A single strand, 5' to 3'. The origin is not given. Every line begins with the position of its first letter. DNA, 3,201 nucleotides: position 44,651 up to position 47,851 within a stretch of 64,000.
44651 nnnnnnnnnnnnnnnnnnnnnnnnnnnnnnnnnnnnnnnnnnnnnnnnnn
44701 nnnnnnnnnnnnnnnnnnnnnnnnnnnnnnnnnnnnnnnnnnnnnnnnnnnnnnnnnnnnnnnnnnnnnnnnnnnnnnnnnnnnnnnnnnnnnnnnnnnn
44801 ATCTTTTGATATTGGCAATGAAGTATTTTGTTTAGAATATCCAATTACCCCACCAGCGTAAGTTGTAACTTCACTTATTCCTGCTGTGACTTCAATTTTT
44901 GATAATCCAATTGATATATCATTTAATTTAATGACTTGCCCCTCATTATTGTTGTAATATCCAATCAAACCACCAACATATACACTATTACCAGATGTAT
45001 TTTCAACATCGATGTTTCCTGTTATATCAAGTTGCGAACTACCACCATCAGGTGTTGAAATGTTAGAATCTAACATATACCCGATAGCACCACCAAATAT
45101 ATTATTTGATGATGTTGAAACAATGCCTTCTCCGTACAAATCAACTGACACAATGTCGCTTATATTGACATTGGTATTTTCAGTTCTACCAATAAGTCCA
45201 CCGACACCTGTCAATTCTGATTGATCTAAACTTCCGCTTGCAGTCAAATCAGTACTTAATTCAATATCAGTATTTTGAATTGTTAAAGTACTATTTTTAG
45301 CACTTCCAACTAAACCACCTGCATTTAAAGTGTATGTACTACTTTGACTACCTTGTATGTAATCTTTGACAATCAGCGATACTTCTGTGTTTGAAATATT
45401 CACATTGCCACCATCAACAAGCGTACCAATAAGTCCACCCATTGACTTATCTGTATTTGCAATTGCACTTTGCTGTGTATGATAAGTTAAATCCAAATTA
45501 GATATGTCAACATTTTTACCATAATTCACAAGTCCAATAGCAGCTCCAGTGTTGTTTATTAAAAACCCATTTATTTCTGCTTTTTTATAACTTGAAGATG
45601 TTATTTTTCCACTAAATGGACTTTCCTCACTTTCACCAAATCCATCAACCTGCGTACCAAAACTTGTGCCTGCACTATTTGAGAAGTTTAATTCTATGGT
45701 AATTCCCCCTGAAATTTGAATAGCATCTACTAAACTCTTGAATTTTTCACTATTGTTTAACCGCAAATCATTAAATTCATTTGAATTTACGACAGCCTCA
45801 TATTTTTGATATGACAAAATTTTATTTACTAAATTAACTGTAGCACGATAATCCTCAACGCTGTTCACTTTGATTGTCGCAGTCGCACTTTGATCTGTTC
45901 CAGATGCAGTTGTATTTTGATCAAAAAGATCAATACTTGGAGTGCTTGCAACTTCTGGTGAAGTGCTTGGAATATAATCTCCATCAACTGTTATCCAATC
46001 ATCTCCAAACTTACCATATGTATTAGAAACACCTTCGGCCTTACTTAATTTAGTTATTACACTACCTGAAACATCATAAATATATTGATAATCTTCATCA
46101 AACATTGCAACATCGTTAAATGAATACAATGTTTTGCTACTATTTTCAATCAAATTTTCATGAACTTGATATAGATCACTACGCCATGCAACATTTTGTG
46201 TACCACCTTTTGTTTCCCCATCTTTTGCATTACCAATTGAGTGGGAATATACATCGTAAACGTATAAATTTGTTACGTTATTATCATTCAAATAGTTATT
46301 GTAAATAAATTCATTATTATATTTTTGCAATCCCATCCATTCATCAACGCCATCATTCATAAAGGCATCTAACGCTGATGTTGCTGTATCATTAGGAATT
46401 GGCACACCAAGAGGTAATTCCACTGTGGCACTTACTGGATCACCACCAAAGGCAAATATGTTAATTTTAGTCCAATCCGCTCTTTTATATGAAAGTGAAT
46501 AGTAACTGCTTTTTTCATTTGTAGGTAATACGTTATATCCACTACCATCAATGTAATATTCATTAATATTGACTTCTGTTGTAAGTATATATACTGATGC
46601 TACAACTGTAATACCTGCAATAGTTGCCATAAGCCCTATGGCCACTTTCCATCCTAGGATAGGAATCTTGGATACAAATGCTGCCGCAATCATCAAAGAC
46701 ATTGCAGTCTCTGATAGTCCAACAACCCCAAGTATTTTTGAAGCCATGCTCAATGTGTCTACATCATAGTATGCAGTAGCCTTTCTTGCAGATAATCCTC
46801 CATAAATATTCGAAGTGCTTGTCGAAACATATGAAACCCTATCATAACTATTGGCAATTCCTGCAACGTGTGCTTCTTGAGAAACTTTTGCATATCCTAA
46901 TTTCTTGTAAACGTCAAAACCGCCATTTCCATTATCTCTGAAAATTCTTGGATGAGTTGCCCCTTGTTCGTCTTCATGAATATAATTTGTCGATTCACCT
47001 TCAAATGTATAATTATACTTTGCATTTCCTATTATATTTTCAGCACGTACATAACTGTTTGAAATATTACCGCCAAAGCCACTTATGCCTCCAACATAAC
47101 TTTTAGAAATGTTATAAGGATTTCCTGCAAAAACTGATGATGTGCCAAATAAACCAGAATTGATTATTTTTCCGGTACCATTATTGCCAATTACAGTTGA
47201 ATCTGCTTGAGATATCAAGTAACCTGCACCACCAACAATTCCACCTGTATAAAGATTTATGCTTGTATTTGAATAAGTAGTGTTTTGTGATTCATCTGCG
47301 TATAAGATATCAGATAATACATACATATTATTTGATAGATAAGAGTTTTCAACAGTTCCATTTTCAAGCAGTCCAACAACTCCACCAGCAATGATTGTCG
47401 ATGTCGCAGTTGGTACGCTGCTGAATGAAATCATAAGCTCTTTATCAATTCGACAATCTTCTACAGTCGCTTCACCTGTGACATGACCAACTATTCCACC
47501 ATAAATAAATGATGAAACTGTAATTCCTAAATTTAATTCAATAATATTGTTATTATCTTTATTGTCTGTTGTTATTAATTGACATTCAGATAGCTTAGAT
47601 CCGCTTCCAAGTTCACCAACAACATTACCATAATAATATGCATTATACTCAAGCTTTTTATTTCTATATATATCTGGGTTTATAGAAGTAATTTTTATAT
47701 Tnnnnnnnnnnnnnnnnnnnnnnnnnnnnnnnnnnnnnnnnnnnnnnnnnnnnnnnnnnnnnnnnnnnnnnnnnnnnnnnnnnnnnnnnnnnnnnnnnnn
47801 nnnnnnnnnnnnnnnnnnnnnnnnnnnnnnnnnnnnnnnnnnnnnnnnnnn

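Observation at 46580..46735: Internal two-helix membrane hairpin about 4,650 residues into a lipoprotein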

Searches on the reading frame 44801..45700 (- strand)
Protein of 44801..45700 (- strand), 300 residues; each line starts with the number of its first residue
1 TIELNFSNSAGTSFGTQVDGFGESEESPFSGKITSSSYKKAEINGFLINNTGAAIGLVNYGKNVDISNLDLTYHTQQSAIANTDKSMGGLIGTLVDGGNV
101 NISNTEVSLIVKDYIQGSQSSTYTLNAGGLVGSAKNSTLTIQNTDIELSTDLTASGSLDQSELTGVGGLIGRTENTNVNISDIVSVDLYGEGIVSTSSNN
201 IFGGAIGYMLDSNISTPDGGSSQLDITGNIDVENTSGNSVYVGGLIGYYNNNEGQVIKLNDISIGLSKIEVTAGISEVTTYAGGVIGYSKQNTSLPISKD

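Call 76: search_protein_families(library=pfam, proteins=[window:44801-45700:-], max_evalue=10)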
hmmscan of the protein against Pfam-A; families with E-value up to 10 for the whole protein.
window:44801-45700:- (300 aa): 1 family
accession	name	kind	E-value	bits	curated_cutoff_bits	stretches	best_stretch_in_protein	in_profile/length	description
PF07581.17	Glug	-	0.0017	19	20.5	2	164-178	3-18/28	The GLUG motif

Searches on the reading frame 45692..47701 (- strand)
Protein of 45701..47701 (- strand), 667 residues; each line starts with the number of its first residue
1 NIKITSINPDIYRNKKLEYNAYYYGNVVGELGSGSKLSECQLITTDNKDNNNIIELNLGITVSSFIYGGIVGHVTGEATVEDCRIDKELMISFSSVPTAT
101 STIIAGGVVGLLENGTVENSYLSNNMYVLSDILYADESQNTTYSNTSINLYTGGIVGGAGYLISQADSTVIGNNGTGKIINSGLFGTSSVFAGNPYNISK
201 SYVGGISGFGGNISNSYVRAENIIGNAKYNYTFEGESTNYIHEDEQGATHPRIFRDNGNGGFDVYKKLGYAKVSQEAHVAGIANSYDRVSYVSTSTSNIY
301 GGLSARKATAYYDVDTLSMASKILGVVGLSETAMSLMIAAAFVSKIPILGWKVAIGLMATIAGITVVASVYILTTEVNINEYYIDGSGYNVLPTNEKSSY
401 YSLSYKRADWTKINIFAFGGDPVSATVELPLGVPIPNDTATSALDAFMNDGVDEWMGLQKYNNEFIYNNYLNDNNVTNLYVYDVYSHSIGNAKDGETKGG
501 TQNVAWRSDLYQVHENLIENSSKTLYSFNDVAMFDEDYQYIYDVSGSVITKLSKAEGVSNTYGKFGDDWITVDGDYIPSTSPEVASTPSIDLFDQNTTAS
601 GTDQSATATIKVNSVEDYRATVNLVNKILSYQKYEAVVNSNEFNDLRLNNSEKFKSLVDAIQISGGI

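Call 39: predict_structure(protein=window:45701-47701:-)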
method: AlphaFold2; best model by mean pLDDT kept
length: 667 residues; sequences in the alignment: 1
mean_pLDDT: 29.0   pTM: 0.19
mean pLDDT of the five models: 29.0, 26.5, 23.4, 23.3, 23.2
residues with pLDDT >= 90: 0; 70-90: 0; 50-70: 0; < 50: 667
segments of 3 or more residues with pLDDT < 50: 1-667
pLDDT, mean of each block of 10 residues (from residue 1): 28 26 29 31 32 33 32 30 30 31 32 30 28 29 30 28 25 26 24 22 22 22 23 24 29 26 24 23 22 23 25 30 34 39 37 40 29 23 32 31 25 26 27 28 32 31 32 31 26 29 25 26 22 31 33 29 25 26 28 30 33 37 41 34 36 37 26
secondary structure, 60 per line:
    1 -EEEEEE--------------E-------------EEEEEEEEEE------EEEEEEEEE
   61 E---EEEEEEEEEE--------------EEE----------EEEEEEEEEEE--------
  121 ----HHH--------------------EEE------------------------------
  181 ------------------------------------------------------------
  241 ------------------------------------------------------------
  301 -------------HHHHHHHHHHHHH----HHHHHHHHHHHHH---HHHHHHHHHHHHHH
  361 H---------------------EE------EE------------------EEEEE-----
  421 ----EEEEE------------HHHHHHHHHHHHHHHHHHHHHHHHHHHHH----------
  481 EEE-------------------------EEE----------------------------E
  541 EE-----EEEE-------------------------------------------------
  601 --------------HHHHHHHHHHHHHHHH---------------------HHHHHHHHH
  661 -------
elements in order: E2-7 E36-45 E52-61 E65-74 E89-91 E102-112 E148-150 H314-326 H331-343 H347-361 E411-415 E425-429 H442-470 E481-483 E509-511 E540-542 E548-551 H615-630 H652-660

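Call 74: search_solved_structures(query=A3, max_evalue=1)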
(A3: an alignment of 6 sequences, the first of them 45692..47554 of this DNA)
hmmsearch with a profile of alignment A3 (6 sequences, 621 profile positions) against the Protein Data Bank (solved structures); distinct sequences matched with E-value up to 1: 0.

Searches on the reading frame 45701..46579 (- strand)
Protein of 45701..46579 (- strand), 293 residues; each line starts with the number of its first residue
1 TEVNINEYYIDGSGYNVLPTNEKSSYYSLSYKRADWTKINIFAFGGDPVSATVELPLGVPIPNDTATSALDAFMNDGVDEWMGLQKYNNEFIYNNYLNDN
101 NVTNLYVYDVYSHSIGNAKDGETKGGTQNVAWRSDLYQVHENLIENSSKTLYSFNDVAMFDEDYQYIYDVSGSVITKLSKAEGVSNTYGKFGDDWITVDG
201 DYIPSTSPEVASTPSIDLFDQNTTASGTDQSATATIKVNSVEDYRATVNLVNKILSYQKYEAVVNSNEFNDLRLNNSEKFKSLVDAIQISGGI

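Call 76: search_protein_families(library=pfam, proteins=[window:45701-46579:-], max_evalue=10)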
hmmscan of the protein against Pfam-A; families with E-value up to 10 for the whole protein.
window:45701-46579:- (293 aa): 1 family
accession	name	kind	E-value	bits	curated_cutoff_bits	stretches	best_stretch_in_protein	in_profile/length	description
PF06884.16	DUF1264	-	0.013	15.6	25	1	179-243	103-165/171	Protein of unknown function (DUF1264)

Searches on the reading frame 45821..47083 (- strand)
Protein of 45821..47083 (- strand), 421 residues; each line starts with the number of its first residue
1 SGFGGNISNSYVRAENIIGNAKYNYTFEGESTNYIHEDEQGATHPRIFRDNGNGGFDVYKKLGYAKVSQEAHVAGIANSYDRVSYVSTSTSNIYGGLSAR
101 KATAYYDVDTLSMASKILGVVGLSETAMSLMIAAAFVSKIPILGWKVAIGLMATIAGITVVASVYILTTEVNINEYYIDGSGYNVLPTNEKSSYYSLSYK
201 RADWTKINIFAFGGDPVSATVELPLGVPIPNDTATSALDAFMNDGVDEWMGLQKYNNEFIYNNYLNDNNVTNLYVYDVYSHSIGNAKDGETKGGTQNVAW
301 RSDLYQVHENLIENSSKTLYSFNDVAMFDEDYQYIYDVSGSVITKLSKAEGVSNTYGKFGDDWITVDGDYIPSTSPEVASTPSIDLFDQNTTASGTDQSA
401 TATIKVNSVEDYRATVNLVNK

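Call 14: find_homologous_proteins(query=window:45821-47083:-)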
Query window:45821-47083:-: 5313 candidates shared short words with the query, none scored E <= 0.001.

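Call 19: search_protein_representatives(protein=window:45821-47083:-)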
Query: 421 residues. Proteins with E-value up to 0.001 (for the whole library): 1; up to 1e-10: 0; up to 1e-30: 0. The best 1 are listed.
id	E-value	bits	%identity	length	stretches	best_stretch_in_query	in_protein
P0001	1.1e-07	48.2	35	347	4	322-403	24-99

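Call 41: find_related_loci(query=window:45821-47083:-, collection=genome_contigs, flank=10000)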
Query window:45821-47083:- (421 aa) in genome_contigs; peptide patterns used: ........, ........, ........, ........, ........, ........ (x = any residue, [..] = any of these).
41 stretches matched a pattern, but none encodes a relative of the query by tblastn (E <= 1e-3).

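Call 42: find_related_loci(query=window:45821-47083:-, collection=metagenome_contigs, flank=10000)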
Query window:45821-47083:- (421 aa) in metagenome_contigs; peptide patterns used: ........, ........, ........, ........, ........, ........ (x = any residue, [..] = any of these).
62 stretches matched a pattern, but none encodes a relative of the query by tblastn (E <= 1e-3).

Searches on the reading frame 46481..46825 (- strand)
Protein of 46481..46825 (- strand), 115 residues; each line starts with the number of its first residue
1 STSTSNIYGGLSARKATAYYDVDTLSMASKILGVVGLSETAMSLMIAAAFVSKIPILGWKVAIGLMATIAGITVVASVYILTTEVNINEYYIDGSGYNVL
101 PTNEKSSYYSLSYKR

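Call 88: predict_structure(protein=window:46481-46825:-)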
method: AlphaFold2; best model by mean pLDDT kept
length: 115 residues; sequences in the alignment: 1
mean_pLDDT: 58.2   pTM: 0.31
mean pLDDT of the five models: 58.2, 55.3, 54.1, 50.6, 42.5
residues with pLDDT >= 90: 0; 70-90: 29; 50-70: 40; < 50: 46
segments of 3 or more residues with pLDDT < 50: 1-7, 9-11, 13-20, 86-94, 96-104, 106-115
pLDDT, mean of each block of 10 residues (from residue 1): 43 47 57 68 69 67 80 78 52 46 42 38
secondary structure, 60 per line:
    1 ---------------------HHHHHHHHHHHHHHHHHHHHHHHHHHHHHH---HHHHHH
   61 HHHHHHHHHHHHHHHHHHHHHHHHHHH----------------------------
elements in order: H22-51 H55-87

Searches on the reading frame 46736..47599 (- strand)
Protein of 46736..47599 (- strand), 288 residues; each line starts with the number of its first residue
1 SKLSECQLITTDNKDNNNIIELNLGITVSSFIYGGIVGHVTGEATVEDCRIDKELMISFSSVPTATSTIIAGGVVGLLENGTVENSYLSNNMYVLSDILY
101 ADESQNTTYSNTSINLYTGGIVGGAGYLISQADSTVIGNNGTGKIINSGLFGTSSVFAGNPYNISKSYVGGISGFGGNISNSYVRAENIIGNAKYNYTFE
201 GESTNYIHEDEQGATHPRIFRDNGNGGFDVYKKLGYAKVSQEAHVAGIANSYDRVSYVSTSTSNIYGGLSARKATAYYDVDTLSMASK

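Call 76: search_protein_families(library=pfam, proteins=[window:46736-47599:-], max_evalue=10)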
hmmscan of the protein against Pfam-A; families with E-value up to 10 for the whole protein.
window:46736-47599:- (288 aa): 1 family
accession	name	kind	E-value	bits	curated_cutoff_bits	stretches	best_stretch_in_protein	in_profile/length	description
PF07581.17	Glug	-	1.8e-08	34.7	20.5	3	71-91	5-26/28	The GLUG motif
